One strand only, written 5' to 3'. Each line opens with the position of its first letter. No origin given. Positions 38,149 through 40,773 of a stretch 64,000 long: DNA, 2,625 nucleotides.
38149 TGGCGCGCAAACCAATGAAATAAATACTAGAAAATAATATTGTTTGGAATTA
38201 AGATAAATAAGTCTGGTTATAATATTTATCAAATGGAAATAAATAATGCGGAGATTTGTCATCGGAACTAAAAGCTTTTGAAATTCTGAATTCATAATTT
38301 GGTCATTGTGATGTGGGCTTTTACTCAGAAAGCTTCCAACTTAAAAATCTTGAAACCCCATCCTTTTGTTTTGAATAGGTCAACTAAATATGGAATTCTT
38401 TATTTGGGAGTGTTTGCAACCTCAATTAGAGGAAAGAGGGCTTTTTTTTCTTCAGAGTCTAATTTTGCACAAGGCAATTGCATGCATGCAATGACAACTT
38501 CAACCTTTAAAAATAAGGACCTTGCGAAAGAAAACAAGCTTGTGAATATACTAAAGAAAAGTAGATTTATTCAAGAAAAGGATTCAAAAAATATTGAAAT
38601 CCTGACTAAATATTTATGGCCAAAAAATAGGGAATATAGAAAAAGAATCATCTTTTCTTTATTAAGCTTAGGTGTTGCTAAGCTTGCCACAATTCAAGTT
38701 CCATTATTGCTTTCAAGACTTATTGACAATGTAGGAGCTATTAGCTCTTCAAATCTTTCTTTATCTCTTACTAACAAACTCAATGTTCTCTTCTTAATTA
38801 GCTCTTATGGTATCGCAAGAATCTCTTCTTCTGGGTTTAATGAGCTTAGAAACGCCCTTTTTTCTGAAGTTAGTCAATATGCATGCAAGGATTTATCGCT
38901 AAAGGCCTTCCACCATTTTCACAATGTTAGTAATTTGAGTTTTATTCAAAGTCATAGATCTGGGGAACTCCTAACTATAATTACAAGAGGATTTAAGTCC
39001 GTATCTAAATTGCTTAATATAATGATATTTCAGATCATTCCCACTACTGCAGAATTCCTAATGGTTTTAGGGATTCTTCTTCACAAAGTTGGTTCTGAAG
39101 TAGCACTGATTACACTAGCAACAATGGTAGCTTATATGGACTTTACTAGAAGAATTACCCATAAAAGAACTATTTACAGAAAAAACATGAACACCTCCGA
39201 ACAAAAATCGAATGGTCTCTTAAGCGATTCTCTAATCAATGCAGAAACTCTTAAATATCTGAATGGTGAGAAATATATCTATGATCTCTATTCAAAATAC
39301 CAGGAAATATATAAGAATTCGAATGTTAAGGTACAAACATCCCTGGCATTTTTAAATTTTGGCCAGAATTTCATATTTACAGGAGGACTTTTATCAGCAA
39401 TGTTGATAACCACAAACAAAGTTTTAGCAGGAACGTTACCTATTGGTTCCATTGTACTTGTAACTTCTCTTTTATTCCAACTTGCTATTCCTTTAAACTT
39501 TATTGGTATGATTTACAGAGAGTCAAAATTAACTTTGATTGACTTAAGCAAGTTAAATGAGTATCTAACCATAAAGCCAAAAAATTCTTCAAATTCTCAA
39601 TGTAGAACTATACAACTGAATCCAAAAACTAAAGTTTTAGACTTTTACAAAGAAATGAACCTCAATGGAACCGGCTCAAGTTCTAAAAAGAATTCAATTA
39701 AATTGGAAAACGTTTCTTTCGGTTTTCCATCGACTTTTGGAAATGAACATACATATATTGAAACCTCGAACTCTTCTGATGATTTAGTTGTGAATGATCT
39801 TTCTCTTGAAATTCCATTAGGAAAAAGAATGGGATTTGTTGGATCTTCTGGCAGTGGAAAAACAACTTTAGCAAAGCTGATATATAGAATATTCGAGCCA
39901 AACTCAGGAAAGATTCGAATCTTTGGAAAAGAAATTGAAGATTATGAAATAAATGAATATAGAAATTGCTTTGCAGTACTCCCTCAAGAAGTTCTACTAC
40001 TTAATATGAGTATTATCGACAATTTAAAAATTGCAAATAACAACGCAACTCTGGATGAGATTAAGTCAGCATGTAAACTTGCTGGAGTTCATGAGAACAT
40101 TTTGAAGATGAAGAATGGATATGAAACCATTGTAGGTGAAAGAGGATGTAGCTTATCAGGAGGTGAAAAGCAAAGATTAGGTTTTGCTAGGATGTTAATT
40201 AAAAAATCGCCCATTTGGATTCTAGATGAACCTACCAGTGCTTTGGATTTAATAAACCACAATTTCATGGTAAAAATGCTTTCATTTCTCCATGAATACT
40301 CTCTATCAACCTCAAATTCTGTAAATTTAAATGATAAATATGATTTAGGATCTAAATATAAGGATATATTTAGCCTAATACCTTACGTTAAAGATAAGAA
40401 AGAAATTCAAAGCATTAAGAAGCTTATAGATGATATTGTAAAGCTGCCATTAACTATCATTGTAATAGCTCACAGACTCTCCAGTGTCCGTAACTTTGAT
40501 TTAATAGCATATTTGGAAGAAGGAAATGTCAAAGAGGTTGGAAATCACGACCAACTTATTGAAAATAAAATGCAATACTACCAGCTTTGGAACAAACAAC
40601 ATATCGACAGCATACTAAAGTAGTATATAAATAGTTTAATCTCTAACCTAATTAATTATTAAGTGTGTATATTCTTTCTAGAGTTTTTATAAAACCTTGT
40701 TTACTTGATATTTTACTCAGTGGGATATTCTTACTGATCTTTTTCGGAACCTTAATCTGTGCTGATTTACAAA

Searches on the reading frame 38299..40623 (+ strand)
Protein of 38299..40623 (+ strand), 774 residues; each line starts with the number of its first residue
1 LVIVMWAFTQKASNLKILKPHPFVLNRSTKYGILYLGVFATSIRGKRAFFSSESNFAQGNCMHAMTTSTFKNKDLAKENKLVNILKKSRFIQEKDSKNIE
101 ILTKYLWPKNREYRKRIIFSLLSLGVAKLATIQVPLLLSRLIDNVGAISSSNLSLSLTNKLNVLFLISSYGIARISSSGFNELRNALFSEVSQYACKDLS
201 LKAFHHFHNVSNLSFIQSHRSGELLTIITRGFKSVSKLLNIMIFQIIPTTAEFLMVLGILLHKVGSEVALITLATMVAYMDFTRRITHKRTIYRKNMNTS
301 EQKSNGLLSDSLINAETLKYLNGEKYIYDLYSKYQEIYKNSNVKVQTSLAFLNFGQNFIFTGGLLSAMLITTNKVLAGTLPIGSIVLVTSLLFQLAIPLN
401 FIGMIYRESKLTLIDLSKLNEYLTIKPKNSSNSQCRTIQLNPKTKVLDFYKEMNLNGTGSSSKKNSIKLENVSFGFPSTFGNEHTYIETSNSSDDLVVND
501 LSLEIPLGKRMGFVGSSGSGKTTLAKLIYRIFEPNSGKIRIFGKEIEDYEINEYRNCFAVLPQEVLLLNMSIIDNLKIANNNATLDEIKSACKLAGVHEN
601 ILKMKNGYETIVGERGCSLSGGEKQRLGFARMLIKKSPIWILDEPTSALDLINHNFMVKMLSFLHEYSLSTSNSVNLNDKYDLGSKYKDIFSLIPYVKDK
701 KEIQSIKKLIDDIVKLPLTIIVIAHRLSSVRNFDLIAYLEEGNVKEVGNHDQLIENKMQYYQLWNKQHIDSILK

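Call 52: search_protein_families(library=pfam, proteins=[window:38299-40623:+], max_evalue=0.001)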
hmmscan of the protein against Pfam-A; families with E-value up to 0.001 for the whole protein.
window:38299-40623:+ (774 aa): 3 families
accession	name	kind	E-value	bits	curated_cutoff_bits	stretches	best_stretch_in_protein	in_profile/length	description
PF00664.28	ABC_membrane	-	5.3e-32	112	28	1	117-395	1-270/274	ABC transporter transmembrane region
PF00005.33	ABC_tran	-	1.5e-30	107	25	1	498-647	1-137/137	ABC transporter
PF02463.25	SMC_N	-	3.5e-05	23.8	40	1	287-662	135-184/220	RecF/RecN/SMC N terminal domain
